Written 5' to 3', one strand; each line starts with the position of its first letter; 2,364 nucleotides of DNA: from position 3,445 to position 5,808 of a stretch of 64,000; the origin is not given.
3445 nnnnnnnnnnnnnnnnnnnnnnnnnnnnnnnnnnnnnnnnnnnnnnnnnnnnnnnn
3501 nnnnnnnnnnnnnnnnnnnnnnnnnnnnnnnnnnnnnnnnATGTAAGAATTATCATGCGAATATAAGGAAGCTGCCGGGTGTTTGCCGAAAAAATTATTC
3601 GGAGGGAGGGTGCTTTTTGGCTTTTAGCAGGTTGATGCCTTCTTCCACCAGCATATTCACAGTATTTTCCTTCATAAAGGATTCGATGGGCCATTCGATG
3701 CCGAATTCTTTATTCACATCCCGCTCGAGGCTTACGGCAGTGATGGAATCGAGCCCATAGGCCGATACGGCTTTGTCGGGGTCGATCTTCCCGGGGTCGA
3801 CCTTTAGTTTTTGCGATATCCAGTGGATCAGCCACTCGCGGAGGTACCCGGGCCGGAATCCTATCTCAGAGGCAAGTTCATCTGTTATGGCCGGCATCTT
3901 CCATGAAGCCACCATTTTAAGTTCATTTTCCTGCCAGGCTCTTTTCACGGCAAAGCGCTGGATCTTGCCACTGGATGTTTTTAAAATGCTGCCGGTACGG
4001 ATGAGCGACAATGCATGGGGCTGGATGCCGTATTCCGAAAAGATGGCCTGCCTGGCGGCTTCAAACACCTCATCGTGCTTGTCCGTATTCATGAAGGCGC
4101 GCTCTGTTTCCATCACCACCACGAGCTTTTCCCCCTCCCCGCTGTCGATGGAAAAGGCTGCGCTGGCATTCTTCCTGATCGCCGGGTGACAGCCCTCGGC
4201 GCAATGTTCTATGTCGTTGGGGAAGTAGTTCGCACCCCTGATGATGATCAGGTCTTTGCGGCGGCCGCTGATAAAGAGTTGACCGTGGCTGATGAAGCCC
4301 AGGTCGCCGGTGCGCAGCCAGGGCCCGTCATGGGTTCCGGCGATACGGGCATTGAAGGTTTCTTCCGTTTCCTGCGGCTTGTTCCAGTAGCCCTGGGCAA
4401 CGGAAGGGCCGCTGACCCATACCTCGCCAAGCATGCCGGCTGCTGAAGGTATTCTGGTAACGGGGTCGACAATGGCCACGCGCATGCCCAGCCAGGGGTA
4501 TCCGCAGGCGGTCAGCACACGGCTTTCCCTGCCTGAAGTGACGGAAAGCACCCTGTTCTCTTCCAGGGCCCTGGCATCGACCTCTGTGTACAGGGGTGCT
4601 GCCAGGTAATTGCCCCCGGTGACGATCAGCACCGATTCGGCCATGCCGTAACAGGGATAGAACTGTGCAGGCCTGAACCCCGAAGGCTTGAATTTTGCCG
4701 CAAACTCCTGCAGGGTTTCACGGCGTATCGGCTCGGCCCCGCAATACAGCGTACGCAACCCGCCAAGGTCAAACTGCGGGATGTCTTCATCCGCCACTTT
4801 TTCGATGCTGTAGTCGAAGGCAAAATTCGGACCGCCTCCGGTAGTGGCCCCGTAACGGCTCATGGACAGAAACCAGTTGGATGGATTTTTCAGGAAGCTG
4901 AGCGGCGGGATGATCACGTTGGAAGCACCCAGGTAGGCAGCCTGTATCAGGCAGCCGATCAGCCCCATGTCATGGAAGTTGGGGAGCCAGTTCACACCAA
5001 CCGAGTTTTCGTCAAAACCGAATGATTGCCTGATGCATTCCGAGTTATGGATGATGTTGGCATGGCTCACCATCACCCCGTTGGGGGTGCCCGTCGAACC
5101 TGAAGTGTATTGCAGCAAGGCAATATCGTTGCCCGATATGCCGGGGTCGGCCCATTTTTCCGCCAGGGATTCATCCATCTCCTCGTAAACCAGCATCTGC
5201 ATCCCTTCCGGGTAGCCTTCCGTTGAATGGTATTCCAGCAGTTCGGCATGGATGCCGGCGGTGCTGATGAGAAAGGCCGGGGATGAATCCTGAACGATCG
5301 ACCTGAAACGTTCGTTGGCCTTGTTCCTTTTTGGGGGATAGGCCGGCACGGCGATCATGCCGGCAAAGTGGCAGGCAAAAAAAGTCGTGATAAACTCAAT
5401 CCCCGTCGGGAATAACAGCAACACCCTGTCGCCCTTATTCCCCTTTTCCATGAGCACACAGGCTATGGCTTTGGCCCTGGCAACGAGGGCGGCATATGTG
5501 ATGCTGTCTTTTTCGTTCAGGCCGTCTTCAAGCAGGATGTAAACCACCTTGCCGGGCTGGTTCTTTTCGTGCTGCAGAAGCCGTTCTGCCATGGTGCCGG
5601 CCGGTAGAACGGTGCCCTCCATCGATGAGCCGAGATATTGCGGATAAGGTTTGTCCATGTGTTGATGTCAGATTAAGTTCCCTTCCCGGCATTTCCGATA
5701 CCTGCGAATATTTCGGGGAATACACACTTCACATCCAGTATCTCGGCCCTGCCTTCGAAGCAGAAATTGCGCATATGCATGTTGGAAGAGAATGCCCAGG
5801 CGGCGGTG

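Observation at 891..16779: FAAL-ACP / triple cobalamin-radical-SAM / KASIII / sulfotransferase / flippase locus: candidate pathway for an undescribed tailored sulfated acyl-glycoconjugate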

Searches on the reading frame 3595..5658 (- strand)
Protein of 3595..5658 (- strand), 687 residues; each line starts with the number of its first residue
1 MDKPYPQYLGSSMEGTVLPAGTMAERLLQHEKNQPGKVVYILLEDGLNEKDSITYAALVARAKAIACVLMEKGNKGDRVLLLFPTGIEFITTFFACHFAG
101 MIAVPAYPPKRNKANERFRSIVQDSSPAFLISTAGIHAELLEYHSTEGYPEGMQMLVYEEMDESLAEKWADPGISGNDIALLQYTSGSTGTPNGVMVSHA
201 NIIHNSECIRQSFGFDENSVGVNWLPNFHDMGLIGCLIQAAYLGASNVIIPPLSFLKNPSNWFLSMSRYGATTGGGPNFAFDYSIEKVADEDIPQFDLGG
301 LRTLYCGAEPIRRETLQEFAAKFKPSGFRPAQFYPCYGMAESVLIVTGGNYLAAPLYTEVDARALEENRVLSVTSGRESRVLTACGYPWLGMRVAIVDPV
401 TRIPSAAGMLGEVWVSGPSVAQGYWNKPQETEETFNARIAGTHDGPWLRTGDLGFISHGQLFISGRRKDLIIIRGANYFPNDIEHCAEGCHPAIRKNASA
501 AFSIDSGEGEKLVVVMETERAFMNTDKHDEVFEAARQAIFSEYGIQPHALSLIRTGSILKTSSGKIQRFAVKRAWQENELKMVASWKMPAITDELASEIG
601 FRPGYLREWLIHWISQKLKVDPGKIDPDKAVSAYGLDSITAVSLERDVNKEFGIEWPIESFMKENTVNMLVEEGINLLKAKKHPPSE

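Call 3: search_protein_families(library=pfam, proteins=[window:3595-5658:-], max_evalue=0.01)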
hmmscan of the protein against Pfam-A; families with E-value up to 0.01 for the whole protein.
window:3595-5658:- (687 aa): 4 families
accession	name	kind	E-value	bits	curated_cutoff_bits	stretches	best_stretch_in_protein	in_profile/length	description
PF00501.34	AMP-binding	-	2.5e-65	221.2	29.9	1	31-425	5-384/384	AMP-binding enzyme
PF23024.1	AMP-dom_DIP2-like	-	1.2e-11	45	27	1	469-583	2-108/110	Disco-interacting protein 2-like, AMP domain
PF00550.31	PP-binding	-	8.6e-11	42.4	20.8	1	609-672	2-65/67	Phosphopantetheine attachment site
PF23297.2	ACP_SdgA_C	-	3.4e-07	30.7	27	1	607-682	12-87/95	Highly reducing polyketide synthase sdgA, C-terminal ACP domain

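Call 5: search_protein_families(library=ncbifam, proteins=[window:3595-5658:-], max_evalue=0.001)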
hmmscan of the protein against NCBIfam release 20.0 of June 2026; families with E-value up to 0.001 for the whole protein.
window:3595-5658:- (687 aa): 101 families (the best 25 are shown)
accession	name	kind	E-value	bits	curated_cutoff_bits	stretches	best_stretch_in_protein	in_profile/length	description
NF004282.0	PRK05691.1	subfamily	9.5e-153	509.8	4090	1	21-666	9-645/4334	non-ribosomal peptide synthase/polyketide synthase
NF004509.1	PRK05850.1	subfamily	3.3e-121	405.4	775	1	33-580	15-573/578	fatty-acid--AMP ligase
NF009124.0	PRK12476.1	subfamily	3.5e-108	362.4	922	1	15-581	27-610/612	fatty acyl-AMP ligase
NF038339.3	FAAL_FadD32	equivalog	5.7e-108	361.6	975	1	30-581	27-614/625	long-chain-fatty-acid--AMP ligase FadD32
NF038337.1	FAAL_FadD21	exception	8.4e-103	344.8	1100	1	50-576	36-570/579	fatty-acid--AMP ligase FAAL21/FadD21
NF006624.1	PRK09192.1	subfamily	5e-101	338.8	600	1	51-580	43-565/567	fatty acyl-AMP ligase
NF040633.1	FadD32_Coryne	exception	1.8e-99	333.7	875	1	51-577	61-614/614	FadD32-like long-chain-fatty-acid--AMP ligase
NF005850.0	PRK07768.1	subfamily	3.2e-91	306.2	572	1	47-572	24-540/545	long-chain-fatty-acid--CoA ligase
NF038338.1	FAAL_FadD28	exception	8.6e-91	305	1100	1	50-577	36-572/580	fatty-acid--AMP ligase FAAL28/FadD28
NF004510.0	PRK05851.1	equivalog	1.9e-62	211.1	621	1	42-577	21-522/525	long-chain-fatty acid--ACP ligase MbtM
NF004837.0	PRK06187.1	subfamily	2.2e-53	181.3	476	1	46-581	33-528/531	long-chain-fatty-acid--CoA ligase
TIGR01733.1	AA-adenyl-dom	subfamily_domain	2e-47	161.9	317.4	1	54-497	1-407/409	amino acid adenylation domain-containing protein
NF006181.0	PRK08314.1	subfamily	4.9e-42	143.9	705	3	382-580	370-555/563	long-chain-fatty-acid--CoA ligase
NF005702.0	PRK07514.1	subfamily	3.6e-41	141.1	558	1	48-524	25-457/506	malonyl-CoA synthase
NF052269.1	Staph_lig_FadD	equivalog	1.9e-39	135.3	650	2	51-246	26-219/499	long-chain-fatty-acid--CoA ligase FadD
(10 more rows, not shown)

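Call 9: find_encoding_contigs(protein=window:3595-5658:-, flank=10000, max_places=10)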
Protein window:3595-5658:- (687 aa): 17 contigs read that carry it; 3 places shown.
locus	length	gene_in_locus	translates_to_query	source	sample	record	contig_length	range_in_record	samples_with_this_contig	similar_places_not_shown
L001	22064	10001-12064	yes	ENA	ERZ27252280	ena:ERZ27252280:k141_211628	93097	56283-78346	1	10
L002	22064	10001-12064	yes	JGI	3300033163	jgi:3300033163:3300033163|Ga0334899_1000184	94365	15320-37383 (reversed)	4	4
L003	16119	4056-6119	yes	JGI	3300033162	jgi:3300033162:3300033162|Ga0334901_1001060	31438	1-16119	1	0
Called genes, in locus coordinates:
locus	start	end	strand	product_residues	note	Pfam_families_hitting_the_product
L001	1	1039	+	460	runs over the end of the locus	PF02310:B12-binding, PF04055:Radical_SAM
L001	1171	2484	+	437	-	PF01943:Polysacc_synt, PF03023:MurJ (weak), PF13440:Polysacc_synt_3, PF01554:MatE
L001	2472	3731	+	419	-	PF00685:Sulfotransfer_1, PF13469:Sulfotransfer_3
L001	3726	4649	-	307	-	PF00535:Glycos_transf_2, PF13641:Glyco_tranf_2_3 (weak)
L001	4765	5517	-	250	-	PF23441:SDR (weak), PF00106:adh_short, PF01370:Epimerase (faint), PF08659:KR, PF13561:adh_short_C2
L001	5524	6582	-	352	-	PF08545:ACP_syn_III, PF08541:ACP_syn_III_C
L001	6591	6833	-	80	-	PF14573:PP-binding_2 (weak), PF00550:PP-binding (weak)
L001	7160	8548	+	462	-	PF02310:B12-binding, PF04055:Radical_SAM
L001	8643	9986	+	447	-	PF02310:B12-binding, PF04055:Radical_SAM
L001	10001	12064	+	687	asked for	PF00501:AMP-binding, PF23024:AMP-dom_DIP2-like, PF00550:PP-binding, PF23297:ACP_SdgA_C (weak)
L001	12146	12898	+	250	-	PF00535:Glycos_transf_2, PF10111:Glyco_tranf_2_2, PF13641:Glyco_tranf_2_3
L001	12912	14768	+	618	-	-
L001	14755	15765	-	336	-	PF00106:adh_short (faint), PF01073:3Beta_HSD, PF01370:Epimerase, PF04321:RmlD_sub_bind, PF07993:NAD_binding_4 (faint), PF16363:GDP_Man_Dehyd, PF13460:NAD_binding_10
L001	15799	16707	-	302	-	PF03706:LPG_synthase_TM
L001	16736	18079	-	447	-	PF04422:FrhB_FdhB_N, PF04432:FrhB_FdhB_C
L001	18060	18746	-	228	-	PF13489:Methyltransf_23, PF08242:Methyltransf_12 (faint), PF08241:Methyltransf_11, PF13649:Methyltransf_25 (weak)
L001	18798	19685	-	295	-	PF00535:Glycos_transf_2, PF13641:Glyco_tranf_2_3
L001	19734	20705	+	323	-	PF03706:LPG_synthase_TM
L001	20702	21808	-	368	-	PF00535:Glycos_transf_2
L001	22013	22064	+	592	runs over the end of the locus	-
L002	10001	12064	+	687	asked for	PF00501:AMP-binding, PF23024:AMP-dom_DIP2-like, PF00550:PP-binding, PF23297:ACP_SdgA_C (weak)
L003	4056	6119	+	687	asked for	PF00501:AMP-binding, PF23024:AMP-dom_DIP2-like, PF00550:PP-binding, PF23297:ACP_SdgA_C (weak)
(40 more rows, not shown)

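Call 31: find_homologous_proteins(query=window:3595-5658:-, max_evalue=1e-30)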
Query window:3595-5658:- (687 aa): 7993 proteins with E <= 1e-30 among 8000 candidates; the best 120 are listed.
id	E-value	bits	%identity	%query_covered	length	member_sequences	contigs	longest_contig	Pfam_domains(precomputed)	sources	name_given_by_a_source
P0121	0.0e+0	1525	96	100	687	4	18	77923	PF00550.32,PF00501.35,PF23024.2,PF23297.2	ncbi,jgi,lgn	jgi:acyl-CoA synthetase (AMP-forming)/AMP-acid ligase II/acyl carrier protein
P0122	0.0e+0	1100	69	99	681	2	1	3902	PF00550.32,PF00501.35,PF23024.2,PF23297.2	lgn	-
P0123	0.0e+0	1093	68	99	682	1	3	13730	PF00550.32,PF00501.35,PF23024.2,PF23297.2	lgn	-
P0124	0.0e+0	1088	68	99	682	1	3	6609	PF00550.32,PF00501.35,PF23024.2,PF23297.2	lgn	-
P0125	0.0e+0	1059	67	99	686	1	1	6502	PF00550.32,PF00501.35,PF23024.2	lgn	-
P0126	0.0e+0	1054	66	99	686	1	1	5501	PF00550.32,PF00501.35,PF23024.2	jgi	jgi:acyl-CoA synthetase (AMP-forming)/AMP-acid ligase II/acyl carrier protein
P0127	0.0e+0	1052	66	99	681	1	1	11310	PF00550.32,PF00501.35,PF23024.2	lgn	-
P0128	0.0e+0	1043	65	98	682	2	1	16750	PF00550.32,PF00501.35,PF23024.2,PF23297.2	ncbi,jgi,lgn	jgi:acyl-CoA synthetase (AMP-forming)/AMP-acid ligase II/acyl carrier protein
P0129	0.0e+0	1037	64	100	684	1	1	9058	PF00550.32,PF00501.35,PF23024.2,PF23297.2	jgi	jgi:acyl-CoA synthetase (AMP-forming)/AMP-acid ligase II/acyl carrier protein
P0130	0.0e+0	1037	65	99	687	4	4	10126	PF00550.32,PF00501.35,PF23024.2,PF23297.2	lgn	-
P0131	0.0e+0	1034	65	98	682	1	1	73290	PF00550.32,PF00501.35,PF23024.2,PF23297.2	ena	-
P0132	0.0e+0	1027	64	99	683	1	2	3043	PF00550.32,PF00501.35,PF23024.2,PF23297.2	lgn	-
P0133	0.0e+0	1024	65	99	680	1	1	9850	PF00550.32,PF00501.35,PF23024.2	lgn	-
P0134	0.0e+0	1024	64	99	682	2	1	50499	PF00550.32,PF00501.35,PF23024.2,PF23297.2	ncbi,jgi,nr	ncbi:MAG: AMP-binding protein [Bacteroidales bacterium]|jgi:acyl-CoA synthetase (AMP-forming)/AMP-ac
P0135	0.0e+0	1016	64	98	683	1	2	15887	PF00550.32,PF00501.35,PF23024.2,PF23297.2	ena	-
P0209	2.8e-194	665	45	97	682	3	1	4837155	PF00550.32,PF00501.35,PF24919.1,PF23024.2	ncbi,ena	-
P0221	1.1e-191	657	45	98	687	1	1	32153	PF00550.32,PF00501.35,PF23024.2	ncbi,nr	ncbi:MAG: AMP-binding protein [Chlorobi bacterium]|nr:AMP-binding protein [Chlorobiota bacterium]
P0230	2.8e-190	652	45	96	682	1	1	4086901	PF00550.32,PF00501.35,PF23024.2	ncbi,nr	ncbi:MAG: AMP-binding protein [Bacteroidota bacterium]|nr:AMP-binding protein [Bacteroidota bacteriu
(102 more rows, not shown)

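Call 32: find_encoding_contigs(protein=P0209, flank=10000, max_places=1)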
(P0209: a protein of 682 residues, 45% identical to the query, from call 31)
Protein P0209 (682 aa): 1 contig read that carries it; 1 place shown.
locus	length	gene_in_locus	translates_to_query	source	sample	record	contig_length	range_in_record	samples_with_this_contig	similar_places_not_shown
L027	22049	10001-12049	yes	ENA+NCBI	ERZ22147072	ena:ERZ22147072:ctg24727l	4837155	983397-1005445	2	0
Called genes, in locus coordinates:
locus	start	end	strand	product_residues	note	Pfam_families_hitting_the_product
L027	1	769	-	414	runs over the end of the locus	PF09968:DUF2202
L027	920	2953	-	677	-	PF02897:Peptidase_S9_N, PF00326:Peptidase_S9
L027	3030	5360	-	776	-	PF13620:CarboxypepD_reg, PF13715:CarbopepD_reg_2, PF07715:Plug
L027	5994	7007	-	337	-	PF08545:ACP_syn_III, PF08541:ACP_syn_III_C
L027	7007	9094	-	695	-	PF07719:TPR_2 (faint), PF13414:TPR_11 (faint), PF13424:TPR_12 (faint), PF13431:TPR_17 (faint)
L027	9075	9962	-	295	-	PF00561:Abhydrolase_1, PF12146:Hydrolase_4, PF12695:Abhydrolase_5 (faint), PF12697:Abhydrolase_6, PF03096:Ndr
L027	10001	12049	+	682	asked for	PF00501:AMP-binding, PF24919:Mug62 (faint), PF23024:AMP-dom_DIP2-like, PF00550:PP-binding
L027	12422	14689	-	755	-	PF00912:Transgly, PF28500:PBP_middle, PF00905:Transpeptidase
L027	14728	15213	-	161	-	PF14109:GldH_lipo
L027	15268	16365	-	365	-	PF04468:PSP1, PF28472:PSP1_3rd, PF28473:YaaT_C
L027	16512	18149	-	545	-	PF00118:Cpn60_TCP1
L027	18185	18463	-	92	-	PF00166:Cpn10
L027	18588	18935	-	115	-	PF03840:SecG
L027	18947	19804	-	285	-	-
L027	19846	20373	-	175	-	PF04390:LptE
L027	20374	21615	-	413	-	PF00158:Sigma54_activat, PF14532:Sigma54_activ_2, PF07728:AAA_5 (weak), PF25601:AAA_lid_14, PF02954:HTH_8, PF18024:HTH_50 (weak)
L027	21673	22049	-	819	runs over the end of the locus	PF01588:tRNA_bind, PF03483:B3_4, PF03484:B5, PF17759:tRNA_synthFbeta, PF03147:FDX-ACB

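Call 33: find_encoding_contigs(protein=P0230, flank=10000, max_places=1)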
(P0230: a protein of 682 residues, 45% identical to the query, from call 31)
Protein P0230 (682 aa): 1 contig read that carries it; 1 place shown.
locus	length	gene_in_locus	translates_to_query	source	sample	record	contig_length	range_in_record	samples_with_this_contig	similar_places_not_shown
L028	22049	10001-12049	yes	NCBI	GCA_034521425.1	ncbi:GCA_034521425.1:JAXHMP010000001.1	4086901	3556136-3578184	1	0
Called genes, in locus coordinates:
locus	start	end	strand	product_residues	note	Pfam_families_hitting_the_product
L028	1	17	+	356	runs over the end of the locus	PF00685:Sulfotransfer_1, PF13469:Sulfotransfer_3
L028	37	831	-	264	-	PF00144:Beta-lactamase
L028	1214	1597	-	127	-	-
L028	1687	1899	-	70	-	-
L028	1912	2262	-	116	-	-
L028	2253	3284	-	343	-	PF02310:B12-binding, PF04055:Radical_SAM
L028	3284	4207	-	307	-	PF00535:Glycos_transf_2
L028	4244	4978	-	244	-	PF23441:SDR (faint), PF00106:adh_short, PF08659:KR, PF13561:adh_short_C2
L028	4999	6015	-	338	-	PF08545:ACP_syn_III, PF08541:ACP_syn_III_C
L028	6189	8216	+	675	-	PF00501:AMP-binding, PF23024:AMP-dom_DIP2-like, PF00550:PP-binding (weak)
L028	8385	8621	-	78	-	-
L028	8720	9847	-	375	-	PF01041:DegT_DnrJ_EryC1, PF00155:Aminotran_1_2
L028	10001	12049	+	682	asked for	PF00501:AMP-binding, PF23024:AMP-dom_DIP2-like, PF00550:PP-binding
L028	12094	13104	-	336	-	PF00195:Chal_sti_synt_N, PF08392:FAE1_CUT1_RppA, PF08545:ACP_syn_III, PF08541:ACP_syn_III_C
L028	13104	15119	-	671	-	PF13431:TPR_17 (faint), PF00515:TPR_1 (faint), PF07719:TPR_2 (faint), PF13174:TPR_6 (faint), PF13176:TPR_7 (faint), PF13181:TPR_8 (faint), PF13414:TPR_11 (faint), PF13424:TPR_12 (faint), +3 more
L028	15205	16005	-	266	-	PF00756:Esterase (faint), PF00561:Abhydrolase_1, PF12146:Hydrolase_4, PF12697:Abhydrolase_6, PF03096:Ndr, PF12695:Abhydrolase_5 (faint)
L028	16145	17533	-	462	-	PF05195:AMP_N, PF00557:Peptidase_M24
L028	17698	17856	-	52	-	-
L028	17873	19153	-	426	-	PF05195:AMP_N, PF00557:Peptidase_M24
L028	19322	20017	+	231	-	-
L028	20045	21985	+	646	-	PF00890:FAD_binding_2, PF01266:DAO (weak), PF07992:Pyr_redox_2 (faint), PF02910:Succ_DH_flav_C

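Call 34: find_encoding_contigs(protein=P0221, flank=10000, max_places=1)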
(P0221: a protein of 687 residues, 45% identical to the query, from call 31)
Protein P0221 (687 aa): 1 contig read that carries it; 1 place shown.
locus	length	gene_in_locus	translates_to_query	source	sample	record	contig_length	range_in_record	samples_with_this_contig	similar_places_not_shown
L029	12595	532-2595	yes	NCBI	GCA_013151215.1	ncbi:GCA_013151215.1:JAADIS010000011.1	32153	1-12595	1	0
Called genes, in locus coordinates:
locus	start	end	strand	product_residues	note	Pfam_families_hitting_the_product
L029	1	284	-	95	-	?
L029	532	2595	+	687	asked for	PF00501:AMP-binding, PF23024:AMP-dom_DIP2-like, PF00550:PP-binding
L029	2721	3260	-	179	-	PF00881:Nitroreductase, PF14512:TM1586_NiRdase (weak), PF00881:Nitroreductase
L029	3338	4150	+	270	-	PF01738:DLH (faint), PF00561:Abhydrolase_1, PF00975:Thioesterase (faint), PF12146:Hydrolase_4, PF12697:Abhydrolase_6, PF00756:Esterase (weak)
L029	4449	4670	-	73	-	PF11387:DUF2795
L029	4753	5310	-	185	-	PF01923:Cob_adeno_trans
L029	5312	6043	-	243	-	PF02463:SMC_N (weak), PF20720:nSTAND3 (faint), PF00005:ABC_tran, PF13304:AAA_21 (faint)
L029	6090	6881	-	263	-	PF01596:Methyltransf_3, PF13578:Methyltransf_24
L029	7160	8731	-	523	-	-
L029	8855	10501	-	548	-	PF00041:fn3 (faint), PF16409:DUF5017, PF18962:Por_Secre_tail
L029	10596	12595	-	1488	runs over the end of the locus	PF02018:CBM_4_9, PF16561:AMPK1_CBM (faint), PF16409:DUF5017, PF22058:X25_BaPul_like, PF00932:LTD, PF00801:PKD (weak), PF18911:PKD_4, PF18962:Por_Secre_tail, +1 more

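Call 48: search_solved_structures(query=window:3595-5658:-, max_evalue=1e-40, show_alignments=1)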
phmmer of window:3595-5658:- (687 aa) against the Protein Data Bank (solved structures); distinct sequences matched with E-value up to 1e-40: 18.
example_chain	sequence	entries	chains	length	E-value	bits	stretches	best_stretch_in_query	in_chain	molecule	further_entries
7r7f_A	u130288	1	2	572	9.6e-150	503.2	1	27-587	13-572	Polyketide synthase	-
7r7e_A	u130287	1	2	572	1.5e-149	502.6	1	27-587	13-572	Polyketide synthase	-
7r7g_A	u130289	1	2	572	4.7e-149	500.9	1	27-587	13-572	Polyketide synthase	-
3kxw_A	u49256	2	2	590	7.5e-117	394.5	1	47-591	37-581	Saframycin Mx1 synthetase B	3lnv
8hd4_A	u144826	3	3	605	3.4e-88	299.8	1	47-582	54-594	Long-chain-fatty-acid--AMP ligase FadD23 | Fatty-acid-CoA ligase FadD23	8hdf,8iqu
5d6j_A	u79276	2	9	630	4.9e-83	282.8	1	51-507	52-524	Acyl-CoA synthase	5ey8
5icr_A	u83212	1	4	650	5.7e-83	282.6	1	51-581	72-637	Acyl-CoA synthase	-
5ey9_A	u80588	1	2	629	9.5e-81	275.2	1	46-507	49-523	Long-chain-fatty-acid--AMP ligase FadD32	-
5hm3_A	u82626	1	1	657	8.7e-80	272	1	35-581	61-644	Long-chain-fatty-acid--AMP ligase FadD32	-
7wua_A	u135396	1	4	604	3.5e-76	260.1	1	59-578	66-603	Acyl-CoA synthase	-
8hcz_A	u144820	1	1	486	2.4e-72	247.4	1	47-471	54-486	Long-chain-fatty-acid--AMP ligase FadD23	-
3pbk_A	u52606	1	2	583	6.3e-70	239.4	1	50-577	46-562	Fatty Acyl-Adenylate Ligase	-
3e53_A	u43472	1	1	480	1.3e-67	231.8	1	13-466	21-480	FATTY-ACID-CoA LIGASE FADD28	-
5d6n_A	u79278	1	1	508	6.1e-67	229.6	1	51-466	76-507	Acyl-CoA synthase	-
3t5a_A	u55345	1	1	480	1.7e-66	228.1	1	13-466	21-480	Long-chain-fatty-acid--AMP ligase FadD28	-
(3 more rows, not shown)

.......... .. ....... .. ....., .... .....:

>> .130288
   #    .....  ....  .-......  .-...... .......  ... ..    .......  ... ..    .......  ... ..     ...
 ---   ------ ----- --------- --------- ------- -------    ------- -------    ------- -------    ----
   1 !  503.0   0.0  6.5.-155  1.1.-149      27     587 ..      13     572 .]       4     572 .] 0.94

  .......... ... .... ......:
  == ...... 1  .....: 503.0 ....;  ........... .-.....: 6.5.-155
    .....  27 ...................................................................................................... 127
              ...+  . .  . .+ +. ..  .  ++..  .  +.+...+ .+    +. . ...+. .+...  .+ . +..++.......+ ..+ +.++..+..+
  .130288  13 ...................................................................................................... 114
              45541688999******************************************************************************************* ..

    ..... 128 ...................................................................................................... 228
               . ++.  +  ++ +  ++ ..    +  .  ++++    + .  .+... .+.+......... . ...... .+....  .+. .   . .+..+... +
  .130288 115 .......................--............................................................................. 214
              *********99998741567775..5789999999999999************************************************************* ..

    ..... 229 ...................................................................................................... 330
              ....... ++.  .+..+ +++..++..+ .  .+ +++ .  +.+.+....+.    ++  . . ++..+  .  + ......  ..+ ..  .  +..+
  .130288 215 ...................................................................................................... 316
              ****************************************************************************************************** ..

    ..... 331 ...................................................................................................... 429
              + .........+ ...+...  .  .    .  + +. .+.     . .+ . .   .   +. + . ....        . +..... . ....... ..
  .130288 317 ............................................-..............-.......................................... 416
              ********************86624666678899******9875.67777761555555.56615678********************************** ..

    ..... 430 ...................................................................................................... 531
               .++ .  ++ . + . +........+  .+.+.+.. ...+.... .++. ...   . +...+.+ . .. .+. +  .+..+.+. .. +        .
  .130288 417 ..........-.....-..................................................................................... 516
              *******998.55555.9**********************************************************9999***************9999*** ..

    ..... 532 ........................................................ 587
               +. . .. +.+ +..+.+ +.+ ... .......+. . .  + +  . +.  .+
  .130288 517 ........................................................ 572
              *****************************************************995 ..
